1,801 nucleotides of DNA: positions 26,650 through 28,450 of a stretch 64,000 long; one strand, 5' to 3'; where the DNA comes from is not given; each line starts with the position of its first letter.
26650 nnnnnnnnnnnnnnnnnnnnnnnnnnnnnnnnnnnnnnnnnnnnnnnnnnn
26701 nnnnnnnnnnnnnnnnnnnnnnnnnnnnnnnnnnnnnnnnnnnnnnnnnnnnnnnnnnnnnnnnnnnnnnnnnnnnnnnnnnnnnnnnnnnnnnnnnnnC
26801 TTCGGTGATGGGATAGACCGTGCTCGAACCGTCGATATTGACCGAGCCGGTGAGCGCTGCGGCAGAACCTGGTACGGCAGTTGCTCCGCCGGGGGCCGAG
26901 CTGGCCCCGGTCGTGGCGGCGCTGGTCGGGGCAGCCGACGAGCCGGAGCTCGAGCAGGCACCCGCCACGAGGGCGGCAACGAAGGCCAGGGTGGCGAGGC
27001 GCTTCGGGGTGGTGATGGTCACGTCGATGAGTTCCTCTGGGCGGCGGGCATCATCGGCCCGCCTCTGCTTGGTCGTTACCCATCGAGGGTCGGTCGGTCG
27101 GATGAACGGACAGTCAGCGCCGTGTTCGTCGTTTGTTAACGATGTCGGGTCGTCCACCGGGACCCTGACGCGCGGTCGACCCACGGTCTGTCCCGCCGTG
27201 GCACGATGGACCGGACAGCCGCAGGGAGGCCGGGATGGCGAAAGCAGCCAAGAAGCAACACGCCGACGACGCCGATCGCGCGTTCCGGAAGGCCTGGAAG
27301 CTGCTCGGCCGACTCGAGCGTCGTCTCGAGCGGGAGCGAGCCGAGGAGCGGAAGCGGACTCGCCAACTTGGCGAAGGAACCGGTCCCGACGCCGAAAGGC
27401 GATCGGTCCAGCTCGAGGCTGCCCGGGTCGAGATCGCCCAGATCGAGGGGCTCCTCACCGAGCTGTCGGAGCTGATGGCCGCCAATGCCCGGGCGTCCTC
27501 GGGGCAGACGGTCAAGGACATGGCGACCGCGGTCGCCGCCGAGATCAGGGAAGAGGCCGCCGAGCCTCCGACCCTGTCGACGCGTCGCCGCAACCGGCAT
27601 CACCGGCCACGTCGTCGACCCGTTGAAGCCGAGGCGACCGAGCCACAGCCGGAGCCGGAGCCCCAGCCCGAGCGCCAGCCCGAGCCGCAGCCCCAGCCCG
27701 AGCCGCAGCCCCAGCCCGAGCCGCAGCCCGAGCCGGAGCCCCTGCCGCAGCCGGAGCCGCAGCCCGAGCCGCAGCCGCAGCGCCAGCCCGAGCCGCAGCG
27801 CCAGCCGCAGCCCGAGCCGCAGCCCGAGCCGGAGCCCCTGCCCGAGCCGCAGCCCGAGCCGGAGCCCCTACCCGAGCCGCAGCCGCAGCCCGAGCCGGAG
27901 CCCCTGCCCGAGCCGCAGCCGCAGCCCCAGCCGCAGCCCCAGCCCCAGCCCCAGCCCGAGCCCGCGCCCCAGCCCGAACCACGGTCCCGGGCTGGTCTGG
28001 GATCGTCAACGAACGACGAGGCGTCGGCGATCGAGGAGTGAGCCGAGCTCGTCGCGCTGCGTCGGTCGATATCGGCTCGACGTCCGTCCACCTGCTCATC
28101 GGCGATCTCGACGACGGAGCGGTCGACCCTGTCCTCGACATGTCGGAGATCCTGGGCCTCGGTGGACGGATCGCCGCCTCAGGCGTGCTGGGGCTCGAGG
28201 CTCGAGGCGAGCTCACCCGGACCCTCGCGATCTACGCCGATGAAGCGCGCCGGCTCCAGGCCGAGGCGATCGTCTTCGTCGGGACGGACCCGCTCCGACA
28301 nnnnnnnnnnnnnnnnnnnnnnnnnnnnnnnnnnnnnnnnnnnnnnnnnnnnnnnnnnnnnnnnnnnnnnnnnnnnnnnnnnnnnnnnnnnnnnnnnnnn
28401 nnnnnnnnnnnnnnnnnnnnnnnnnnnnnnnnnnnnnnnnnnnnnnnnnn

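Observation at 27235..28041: Orphan coiled-coil / polybasic / (Pro-Glu/Gln)n protein inserted between pstS and ppx and translationally coupled to ppx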

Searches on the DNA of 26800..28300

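Call 66: search_rna_families(source=window, start=26800, end=28300, threshold=evalue, max_evalue=1)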
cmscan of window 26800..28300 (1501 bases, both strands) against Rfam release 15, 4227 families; matches with E-value up to 1: 1.
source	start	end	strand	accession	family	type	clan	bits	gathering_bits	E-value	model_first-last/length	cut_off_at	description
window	27236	27327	+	RF02242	Xoo5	Gene; sRNA;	-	20.7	50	0.18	1-124/124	no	Xanthomonadaceae sRNA Xoo5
